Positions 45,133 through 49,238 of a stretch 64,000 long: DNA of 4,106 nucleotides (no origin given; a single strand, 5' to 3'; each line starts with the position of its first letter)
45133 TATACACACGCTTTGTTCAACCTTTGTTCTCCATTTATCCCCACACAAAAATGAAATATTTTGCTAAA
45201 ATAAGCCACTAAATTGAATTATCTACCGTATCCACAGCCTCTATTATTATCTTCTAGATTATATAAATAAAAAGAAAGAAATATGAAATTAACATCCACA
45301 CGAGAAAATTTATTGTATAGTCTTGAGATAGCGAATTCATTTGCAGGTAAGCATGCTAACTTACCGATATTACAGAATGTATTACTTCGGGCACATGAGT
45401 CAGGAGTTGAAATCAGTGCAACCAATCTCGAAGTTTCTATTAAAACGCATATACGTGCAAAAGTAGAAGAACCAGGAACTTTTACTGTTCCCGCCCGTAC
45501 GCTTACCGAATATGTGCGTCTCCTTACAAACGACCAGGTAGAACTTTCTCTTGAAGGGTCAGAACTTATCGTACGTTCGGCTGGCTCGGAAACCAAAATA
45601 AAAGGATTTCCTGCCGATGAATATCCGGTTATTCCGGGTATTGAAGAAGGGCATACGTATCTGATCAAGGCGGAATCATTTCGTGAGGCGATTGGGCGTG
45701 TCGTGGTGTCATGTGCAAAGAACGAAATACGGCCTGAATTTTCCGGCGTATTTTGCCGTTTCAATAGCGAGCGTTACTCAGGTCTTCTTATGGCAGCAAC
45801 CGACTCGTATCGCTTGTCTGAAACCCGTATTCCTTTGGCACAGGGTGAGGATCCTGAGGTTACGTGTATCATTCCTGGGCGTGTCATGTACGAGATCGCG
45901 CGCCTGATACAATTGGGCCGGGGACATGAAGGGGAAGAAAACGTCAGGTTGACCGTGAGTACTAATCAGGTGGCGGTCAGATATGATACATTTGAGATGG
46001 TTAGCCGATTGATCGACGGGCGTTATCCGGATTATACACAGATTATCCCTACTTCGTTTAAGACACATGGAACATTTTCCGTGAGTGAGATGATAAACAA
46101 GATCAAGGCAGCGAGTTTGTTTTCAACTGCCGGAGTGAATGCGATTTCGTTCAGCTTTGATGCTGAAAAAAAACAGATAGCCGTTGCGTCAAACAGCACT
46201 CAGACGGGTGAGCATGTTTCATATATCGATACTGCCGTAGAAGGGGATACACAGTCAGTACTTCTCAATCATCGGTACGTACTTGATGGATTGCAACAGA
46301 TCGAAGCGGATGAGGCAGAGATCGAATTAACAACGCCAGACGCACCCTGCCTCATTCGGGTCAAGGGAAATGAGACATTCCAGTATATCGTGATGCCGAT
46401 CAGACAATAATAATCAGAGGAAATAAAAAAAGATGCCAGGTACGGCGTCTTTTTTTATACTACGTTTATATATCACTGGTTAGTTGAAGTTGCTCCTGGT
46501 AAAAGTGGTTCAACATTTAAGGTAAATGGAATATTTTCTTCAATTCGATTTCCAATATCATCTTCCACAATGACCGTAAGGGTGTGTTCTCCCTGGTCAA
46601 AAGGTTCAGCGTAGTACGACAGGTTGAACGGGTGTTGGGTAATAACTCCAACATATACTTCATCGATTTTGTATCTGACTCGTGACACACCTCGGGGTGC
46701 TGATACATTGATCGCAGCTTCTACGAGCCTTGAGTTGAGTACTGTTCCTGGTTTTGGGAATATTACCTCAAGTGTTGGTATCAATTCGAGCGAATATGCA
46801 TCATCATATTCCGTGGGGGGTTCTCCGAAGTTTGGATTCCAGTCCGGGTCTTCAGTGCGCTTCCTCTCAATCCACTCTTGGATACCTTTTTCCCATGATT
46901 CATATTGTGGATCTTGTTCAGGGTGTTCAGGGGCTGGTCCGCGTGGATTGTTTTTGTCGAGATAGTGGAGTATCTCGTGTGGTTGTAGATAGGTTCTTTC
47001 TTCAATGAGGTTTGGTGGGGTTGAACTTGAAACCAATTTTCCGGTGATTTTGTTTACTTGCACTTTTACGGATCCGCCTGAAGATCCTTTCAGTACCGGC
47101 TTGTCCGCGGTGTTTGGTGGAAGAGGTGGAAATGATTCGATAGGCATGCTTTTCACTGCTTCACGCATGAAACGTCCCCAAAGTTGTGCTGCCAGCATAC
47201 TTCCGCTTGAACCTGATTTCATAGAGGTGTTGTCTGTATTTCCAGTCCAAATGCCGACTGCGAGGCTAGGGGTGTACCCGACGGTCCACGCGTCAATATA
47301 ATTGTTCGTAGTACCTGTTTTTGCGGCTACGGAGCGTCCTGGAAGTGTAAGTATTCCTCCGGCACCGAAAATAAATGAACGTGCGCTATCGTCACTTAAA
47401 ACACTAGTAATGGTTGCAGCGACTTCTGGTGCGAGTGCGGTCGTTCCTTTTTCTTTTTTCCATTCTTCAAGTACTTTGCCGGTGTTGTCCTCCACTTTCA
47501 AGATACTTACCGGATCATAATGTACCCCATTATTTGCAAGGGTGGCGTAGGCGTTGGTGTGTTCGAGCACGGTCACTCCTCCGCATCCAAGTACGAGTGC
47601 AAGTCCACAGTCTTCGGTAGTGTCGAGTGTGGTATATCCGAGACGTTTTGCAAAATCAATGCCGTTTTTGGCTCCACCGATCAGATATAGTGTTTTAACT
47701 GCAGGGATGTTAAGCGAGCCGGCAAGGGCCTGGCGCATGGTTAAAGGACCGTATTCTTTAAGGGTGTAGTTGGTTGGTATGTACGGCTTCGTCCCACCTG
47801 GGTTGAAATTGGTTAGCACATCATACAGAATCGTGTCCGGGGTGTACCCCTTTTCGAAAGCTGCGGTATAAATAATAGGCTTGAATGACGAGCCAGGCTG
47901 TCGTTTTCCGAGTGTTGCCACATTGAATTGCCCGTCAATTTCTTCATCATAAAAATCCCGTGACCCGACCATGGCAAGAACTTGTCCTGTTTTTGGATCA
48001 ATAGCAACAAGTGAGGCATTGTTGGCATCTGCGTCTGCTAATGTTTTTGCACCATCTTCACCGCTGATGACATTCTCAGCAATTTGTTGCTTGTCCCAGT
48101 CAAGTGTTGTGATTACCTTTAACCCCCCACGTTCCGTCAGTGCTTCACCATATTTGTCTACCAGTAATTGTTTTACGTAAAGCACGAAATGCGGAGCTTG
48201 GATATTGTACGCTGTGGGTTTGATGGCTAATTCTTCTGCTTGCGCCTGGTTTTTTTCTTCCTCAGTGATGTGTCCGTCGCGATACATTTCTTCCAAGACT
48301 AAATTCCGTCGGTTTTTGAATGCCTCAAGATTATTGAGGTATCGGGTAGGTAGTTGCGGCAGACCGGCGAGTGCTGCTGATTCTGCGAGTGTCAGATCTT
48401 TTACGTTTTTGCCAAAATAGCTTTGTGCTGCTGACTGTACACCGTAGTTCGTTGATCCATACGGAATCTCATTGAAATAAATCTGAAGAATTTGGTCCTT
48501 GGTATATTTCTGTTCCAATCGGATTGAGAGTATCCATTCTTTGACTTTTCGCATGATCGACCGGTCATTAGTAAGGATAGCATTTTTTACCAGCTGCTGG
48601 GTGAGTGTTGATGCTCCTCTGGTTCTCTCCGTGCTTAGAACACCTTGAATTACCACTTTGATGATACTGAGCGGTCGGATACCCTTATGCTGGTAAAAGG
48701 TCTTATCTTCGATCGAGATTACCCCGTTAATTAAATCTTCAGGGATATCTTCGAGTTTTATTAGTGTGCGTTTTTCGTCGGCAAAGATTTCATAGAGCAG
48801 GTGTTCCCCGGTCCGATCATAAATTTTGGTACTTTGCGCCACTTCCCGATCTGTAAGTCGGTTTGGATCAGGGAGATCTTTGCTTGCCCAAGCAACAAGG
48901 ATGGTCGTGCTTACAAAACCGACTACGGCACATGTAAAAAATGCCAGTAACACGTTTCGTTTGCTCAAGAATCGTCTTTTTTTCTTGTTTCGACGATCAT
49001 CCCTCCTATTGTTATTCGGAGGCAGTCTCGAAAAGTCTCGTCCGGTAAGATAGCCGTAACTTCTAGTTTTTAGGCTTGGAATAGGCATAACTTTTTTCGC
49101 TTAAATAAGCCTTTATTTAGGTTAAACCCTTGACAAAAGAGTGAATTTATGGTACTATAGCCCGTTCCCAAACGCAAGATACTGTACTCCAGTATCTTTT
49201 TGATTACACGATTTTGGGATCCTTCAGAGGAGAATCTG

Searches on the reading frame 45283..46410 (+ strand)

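Call 22: search_protein_families(library=pfam, proteins=[window:45283-46410:+], max_evalue=0.001)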
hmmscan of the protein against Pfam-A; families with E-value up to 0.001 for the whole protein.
window:45283-46410:+ (375 aa): 3 families
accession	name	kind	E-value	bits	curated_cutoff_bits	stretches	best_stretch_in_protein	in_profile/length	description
PF00712.24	DNA_pol3_beta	-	1.9e-30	105.9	24.4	1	1-118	1-120/120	DNA polymerase III beta subunit, N-terminal domain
PF02767.21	DNA_pol3_beta_2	-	1e-26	93.9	27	1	128-250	2-116/116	DNA polymerase III beta subunit, central domain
PF02768.20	DNA_pol3_beta_3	-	8.8e-22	77.6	27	1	253-374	2-121/121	DNA polymerase III beta subunit, C-terminal domain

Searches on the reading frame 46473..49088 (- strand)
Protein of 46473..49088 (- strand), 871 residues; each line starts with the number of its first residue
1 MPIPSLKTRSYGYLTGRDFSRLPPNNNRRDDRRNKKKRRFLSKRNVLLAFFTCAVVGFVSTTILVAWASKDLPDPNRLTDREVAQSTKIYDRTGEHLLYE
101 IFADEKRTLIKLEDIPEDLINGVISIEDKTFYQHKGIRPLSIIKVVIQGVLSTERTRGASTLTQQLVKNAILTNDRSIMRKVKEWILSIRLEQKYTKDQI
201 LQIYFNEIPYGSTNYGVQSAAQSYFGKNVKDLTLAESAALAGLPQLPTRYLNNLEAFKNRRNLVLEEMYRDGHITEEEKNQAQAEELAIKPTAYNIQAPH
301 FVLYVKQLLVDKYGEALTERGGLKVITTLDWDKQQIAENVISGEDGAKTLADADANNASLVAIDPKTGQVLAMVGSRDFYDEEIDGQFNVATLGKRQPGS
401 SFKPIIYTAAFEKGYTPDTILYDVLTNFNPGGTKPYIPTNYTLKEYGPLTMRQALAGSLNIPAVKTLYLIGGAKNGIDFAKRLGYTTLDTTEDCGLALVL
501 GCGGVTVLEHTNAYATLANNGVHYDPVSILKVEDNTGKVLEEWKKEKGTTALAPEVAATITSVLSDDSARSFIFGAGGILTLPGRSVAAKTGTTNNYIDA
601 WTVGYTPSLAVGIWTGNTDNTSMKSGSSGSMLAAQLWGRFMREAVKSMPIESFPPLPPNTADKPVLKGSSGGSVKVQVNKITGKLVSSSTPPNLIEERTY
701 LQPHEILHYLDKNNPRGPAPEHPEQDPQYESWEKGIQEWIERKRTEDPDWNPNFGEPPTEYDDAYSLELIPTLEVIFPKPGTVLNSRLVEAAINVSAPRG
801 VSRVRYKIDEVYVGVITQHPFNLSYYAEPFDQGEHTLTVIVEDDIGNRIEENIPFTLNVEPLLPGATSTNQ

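Call 7: search_protein_families(library=pfam, proteins=[window:46473-49088:-], max_evalue=0.001)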
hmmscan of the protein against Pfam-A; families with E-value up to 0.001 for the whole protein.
window:46473-49088:- (871 aa): 3 families
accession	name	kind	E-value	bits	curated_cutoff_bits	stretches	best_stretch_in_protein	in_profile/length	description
PF00912.28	Transgly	-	1.3e-60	204.3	27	1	98-268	5-177/178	Transglycosylase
PF00905.27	Transpeptidase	-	6.1e-25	88.5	22.1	1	359-622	2-282/299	Penicillin binding protein transpeptidase domain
PF17957.7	Big_7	-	2.1e-07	31.9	24.1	1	771-839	1-70/70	Bacterial Ig domain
